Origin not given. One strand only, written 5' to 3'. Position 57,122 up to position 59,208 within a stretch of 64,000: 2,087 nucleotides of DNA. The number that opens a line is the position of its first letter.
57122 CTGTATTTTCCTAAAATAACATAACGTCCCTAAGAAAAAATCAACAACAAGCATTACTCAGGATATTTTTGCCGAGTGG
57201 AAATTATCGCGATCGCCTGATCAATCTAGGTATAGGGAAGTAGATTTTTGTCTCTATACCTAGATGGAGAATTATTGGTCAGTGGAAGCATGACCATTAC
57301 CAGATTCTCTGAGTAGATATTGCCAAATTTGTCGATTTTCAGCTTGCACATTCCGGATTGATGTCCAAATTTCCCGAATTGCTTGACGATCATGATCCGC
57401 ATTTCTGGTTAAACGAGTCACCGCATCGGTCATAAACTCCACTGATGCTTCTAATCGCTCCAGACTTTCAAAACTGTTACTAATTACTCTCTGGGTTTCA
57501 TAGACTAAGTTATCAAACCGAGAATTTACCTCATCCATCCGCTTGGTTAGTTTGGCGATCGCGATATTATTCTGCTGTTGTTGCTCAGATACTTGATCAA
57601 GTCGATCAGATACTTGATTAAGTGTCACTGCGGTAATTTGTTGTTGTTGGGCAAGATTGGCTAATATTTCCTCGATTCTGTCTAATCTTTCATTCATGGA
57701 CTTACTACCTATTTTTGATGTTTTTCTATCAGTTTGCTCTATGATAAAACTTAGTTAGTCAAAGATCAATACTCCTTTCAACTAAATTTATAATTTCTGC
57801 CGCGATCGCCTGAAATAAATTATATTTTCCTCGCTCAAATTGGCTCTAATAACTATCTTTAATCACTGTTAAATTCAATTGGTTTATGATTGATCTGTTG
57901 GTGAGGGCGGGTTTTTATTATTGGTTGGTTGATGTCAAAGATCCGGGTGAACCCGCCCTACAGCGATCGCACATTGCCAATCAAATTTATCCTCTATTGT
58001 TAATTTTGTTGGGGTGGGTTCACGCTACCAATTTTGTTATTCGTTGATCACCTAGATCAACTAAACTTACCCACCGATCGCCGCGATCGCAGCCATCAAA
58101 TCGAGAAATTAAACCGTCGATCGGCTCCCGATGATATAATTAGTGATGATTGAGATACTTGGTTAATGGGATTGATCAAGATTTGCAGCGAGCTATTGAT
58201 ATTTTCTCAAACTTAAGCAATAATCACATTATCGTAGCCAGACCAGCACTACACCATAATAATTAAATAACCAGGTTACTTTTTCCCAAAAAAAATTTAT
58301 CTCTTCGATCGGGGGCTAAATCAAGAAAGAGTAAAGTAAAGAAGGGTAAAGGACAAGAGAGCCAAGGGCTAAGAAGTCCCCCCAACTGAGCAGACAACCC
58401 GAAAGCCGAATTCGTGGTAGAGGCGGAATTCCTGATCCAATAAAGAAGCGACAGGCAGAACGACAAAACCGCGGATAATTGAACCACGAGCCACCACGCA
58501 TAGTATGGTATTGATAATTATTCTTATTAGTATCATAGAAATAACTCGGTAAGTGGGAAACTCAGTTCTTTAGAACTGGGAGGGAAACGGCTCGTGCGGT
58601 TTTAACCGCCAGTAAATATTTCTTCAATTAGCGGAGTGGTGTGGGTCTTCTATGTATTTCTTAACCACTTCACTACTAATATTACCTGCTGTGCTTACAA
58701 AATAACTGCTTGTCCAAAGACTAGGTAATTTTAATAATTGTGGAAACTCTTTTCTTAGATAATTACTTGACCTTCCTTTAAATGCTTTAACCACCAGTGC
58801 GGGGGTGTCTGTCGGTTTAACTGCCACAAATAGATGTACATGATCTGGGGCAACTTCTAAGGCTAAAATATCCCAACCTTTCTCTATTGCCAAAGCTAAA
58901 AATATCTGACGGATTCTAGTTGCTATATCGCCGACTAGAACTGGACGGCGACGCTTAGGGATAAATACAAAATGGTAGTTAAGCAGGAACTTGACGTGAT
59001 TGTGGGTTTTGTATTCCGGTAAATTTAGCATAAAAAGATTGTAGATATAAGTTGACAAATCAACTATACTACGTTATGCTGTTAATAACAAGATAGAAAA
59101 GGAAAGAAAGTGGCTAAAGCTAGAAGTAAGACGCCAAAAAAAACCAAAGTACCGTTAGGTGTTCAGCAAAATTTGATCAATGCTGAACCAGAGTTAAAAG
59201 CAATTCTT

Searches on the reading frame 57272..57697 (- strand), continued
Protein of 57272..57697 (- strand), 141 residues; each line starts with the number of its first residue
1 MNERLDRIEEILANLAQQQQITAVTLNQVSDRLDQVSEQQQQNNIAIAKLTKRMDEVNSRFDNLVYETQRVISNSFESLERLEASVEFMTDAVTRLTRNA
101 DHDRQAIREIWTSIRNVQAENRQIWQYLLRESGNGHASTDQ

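Call 64: list_cluster_members(proteins=[P0001, P0144, P0174])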
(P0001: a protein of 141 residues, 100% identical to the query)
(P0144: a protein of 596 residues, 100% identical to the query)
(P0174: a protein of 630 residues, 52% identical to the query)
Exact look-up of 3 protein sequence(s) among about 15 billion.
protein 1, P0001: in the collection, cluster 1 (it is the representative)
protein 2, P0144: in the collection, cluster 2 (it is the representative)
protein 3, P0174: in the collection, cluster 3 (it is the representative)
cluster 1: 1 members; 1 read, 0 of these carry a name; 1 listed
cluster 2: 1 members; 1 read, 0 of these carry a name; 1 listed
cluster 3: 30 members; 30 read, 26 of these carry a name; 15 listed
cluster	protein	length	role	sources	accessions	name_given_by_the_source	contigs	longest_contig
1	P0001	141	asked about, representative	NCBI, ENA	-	-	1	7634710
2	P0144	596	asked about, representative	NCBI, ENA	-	-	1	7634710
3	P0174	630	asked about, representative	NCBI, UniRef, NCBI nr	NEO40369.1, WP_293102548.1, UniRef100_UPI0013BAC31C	MAG: SUMF1/EgtB/PvdO family nonheme iron enzyme [Moorea sp. SIOASIH] | bifunctional serine/threonine-protein kinase/formylglycine-generating enzyme family ...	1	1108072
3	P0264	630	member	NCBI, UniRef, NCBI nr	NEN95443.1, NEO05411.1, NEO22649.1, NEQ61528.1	MAG: SUMF1/EgtB/PvdO family nonheme iron enzyme [Moorea sp. SIO1F2] | bifunctional serine/threonine-protein kinase/formylglycine-generating enzyme family ... | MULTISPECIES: bifunctional serine/threonine-protein kinase/formylglycine-generating ...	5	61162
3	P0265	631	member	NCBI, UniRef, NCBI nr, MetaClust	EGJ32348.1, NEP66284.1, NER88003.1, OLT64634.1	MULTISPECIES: bifunctional serine/threonine-protein kinase/formylglycine-generating ... | Protein kinase domain-containing protein n=1 Tax=Moorena producens 3L TaxID=489825 ... | status=active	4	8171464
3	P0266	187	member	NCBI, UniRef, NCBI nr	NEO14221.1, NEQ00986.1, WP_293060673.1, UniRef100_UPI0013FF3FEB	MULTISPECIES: protein kinase [unclassified Moorena] | serine/threonine protein kinase n=1 Tax=unclassified Moorena TaxID=2683338 ...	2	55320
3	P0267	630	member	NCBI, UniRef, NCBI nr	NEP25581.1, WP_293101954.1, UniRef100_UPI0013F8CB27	bifunctional serine/threonine-protein kinase/formylglycine-generating enzyme family ...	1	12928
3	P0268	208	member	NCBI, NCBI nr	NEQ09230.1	MAG: protein kinase [Moorea sp. SIO4E2] | protein kinase [Moorena sp. SIO4E2]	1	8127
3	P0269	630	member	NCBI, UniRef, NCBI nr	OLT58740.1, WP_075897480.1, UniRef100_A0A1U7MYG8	bifunctional serine/threonine-protein kinase/formylglycine-generating enzyme family ... | Protein kinase domain-containing protein n=1 Tax=Moorena bouillonii PNG TaxID=568701 ...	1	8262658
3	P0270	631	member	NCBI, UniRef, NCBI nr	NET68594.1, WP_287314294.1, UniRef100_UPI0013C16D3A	MAG: SUMF1/EgtB/PvdO family nonheme iron enzyme [Moorea sp. SIO1G6] | bifunctional serine/threonine-protein kinase/formylglycine-generating enzyme family ...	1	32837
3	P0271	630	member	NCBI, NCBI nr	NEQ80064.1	MAG: SUMF1/EgtB/PvdO family nonheme iron enzyme [Moorea sp. SIO2I5] | SUMF1/EgtB/PvdO family nonheme iron enzyme [Moorena sp. SIO2I5]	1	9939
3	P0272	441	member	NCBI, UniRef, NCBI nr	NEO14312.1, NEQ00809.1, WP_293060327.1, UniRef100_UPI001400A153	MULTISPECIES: SUMF1/EgtB/PvdO family nonheme iron enzyme [unclassified Moorena] | formylglycine-generating enzyme family protein n=1 Tax=unclassified Moorena TaxID=2683338 ...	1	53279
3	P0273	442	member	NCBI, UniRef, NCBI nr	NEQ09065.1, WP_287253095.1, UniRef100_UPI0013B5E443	MAG: SUMF1/EgtB/PvdO family nonheme iron enzyme [Moorea sp. SIO4E2] | SUMF1/EgtB/PvdO family nonheme iron enzyme n=1 Tax=Moorena sp. SIO4E2 TaxID=2607826 ... | SUMF1/EgtB/PvdO family nonheme iron enzyme [Moorena sp. SIO4E2]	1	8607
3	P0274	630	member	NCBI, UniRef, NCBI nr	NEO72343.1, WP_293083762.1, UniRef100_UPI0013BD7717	bifunctional serine/threonine-protein kinase/formylglycine-generating enzyme family ...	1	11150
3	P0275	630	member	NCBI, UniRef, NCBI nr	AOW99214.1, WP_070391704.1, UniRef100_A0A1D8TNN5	hypothetical protein BJP34_06875 [Moorena producens PAL-8-15-08-1] | Protein kinase domain-containing protein n=1 Tax=Moorena producens PAL-8-15-08-1 ... | bifunctional serine/threonine-protein kinase/formylglycine-generating enzyme family ...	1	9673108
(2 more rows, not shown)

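Call 71: find_related_loci(query=A1, collection=metagenome_contigs, flank=5000)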
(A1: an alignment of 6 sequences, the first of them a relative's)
Query A1 (141 aa) in metagenome_contigs; peptide patterns used: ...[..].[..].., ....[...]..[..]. (x = any residue, [..] = any of these).
141 stretches matched a pattern; 20 encode a relative of the query (tblastn E <= 1e-3); 20 distinct loci.
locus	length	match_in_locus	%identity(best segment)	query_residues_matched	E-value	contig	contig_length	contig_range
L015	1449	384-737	41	5-139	1e-23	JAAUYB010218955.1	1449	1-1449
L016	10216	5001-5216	49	59-137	5e-16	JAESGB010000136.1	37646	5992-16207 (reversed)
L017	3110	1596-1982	36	53-137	1e-11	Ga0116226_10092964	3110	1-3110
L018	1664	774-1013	33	3-138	2e-10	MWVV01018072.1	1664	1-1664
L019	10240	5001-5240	33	3-138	2e-10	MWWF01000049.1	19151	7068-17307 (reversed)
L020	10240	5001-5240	33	3-138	2e-10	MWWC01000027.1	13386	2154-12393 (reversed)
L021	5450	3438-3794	33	4-139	1e-9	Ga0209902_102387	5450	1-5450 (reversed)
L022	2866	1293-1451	43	82-141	2e-9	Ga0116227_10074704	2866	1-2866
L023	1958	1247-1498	32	3-139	9e-9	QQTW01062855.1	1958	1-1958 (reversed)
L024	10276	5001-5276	31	4-137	2e-8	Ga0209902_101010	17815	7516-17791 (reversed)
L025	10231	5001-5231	29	3-135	4e-8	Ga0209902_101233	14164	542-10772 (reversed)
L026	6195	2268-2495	32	3-138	6e-8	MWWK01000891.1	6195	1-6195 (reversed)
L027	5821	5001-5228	32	3-138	6e-8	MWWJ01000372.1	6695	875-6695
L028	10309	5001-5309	30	25-139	4e-7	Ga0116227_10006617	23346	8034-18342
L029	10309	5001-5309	30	25-139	4e-7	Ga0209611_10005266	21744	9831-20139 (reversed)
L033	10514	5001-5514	38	89-138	1e-4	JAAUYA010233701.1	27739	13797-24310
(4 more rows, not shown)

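Call 78: search_protein_families(library=pfam, proteins=[L033:6062-7957:-, L033:2429-3877:-, L033:5611-5919:+, L007:235-531:-, L001:10631-10972:+, L001:9795-9986:+], max_evalue=0.01)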
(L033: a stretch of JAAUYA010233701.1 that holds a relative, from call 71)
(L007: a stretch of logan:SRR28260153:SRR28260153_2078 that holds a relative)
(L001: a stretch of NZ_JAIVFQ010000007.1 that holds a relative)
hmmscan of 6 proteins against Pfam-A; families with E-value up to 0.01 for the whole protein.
L033:6062-7957:- (631 aa): 2 families
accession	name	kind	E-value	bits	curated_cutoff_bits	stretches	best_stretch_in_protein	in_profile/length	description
PF03781.23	FGE-sulfatase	-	5e-52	177.5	23.3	1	405-625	4-254/255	Sulfatase-modifying factor enzyme 1-like domain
PF12770.12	CHAT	-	6.1e-07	29.6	24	1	20-158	108-258/289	CHAT domain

L033:2429-3877:- (482 aa): 5 families
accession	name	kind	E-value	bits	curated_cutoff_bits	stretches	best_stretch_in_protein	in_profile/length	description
PF22735.1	NNH3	-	4.5e-48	164.5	27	1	68-277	8-213/213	NACHT N-terminal Helical domain 3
PF24883.2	NPHP3_N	-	1.4e-05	25.8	24.8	1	321-378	17-71/164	Nephrocystin 3, N-terminal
PF05729.18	NACHT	-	0.00024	21.4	26.7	1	328-418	2-99/167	NACHT domain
PF20720.3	nSTAND3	-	0.00034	20.8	27.2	1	321-377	12-63/155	Novel STAND NTPase 3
PF05496.18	RuvB_N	-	0.0027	17.9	27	1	299-376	6-83/159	Holliday junction DNA helicase RuvB P-loop domain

L033:5611-5919:+ (102 aa): 0 families

L007:235-531:- (98 aa): 0 families

L001:10631-10972:+ (113 aa): 0 families

L001:9795-9986:+ (63 aa): 1 family
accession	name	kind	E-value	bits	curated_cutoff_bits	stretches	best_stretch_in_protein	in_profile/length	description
PF07878.17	RHH_5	-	4.8e-05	23.4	26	1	10-48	4-42/43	CopG-like RHH_1 or ribbon-helix-helix domain, RHH_5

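Call 80: predict_structure(alignment_id=A1)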
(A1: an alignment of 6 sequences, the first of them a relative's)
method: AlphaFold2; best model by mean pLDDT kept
length: 141 residues; sequences in the alignment: 6
mean_pLDDT: 83.6   pTM: 0.37
mean pLDDT of the five models: 83.6, 82.5, 81.7, 72.9, 64.5
residues with pLDDT >= 90: 16; 70-90: 115; 50-70: 7; < 50: 3
segments of 3 or more residues with pLDDT < 50: 139-141
pLDDT, mean of each block of 10 residues (from residue 1): 85 88 87 87 88 88 86 77 81 86 88 90 88 58 38
secondary structure, 60 per line:
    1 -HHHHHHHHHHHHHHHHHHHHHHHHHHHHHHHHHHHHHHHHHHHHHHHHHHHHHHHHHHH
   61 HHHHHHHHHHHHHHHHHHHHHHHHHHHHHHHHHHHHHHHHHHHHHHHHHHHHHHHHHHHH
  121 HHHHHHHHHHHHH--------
elements in order: H2-133

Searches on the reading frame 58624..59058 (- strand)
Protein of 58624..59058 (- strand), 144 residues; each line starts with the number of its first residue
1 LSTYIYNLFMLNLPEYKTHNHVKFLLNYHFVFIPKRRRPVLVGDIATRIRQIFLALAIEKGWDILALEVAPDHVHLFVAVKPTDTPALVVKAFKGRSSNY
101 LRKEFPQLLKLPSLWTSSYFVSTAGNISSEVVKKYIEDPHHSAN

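Call 5: search_protein_families(library=pfam, proteins=[window:58624-59058:-], max_evalue=0.01)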
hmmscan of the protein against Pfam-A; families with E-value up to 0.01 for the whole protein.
window:58624-59058:- (144 aa): 1 family
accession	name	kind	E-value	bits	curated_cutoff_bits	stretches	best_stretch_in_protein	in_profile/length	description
PF01797.21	Y1_Tnp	-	1.5e-35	122.4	23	1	24-138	3-120/121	Transposase IS200 like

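Call 81: search_protein_families(library=ncbifam, proteins=[window:58624-59058:-], max_evalue=0.01)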
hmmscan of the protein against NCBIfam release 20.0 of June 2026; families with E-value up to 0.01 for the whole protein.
window:58624-59058:- (144 aa): 2 families
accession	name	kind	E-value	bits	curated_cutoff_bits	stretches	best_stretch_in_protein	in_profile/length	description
NF033573.1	transpos_IS200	equivalog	2.4e-42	144.1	55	1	16-137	1-125/126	IS200/IS605 family transposase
NF047646.1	REP_Tyr_transpos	equivalog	1.3e-05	25.1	80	1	28-119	12-109/146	REP-associated tyrosine transposase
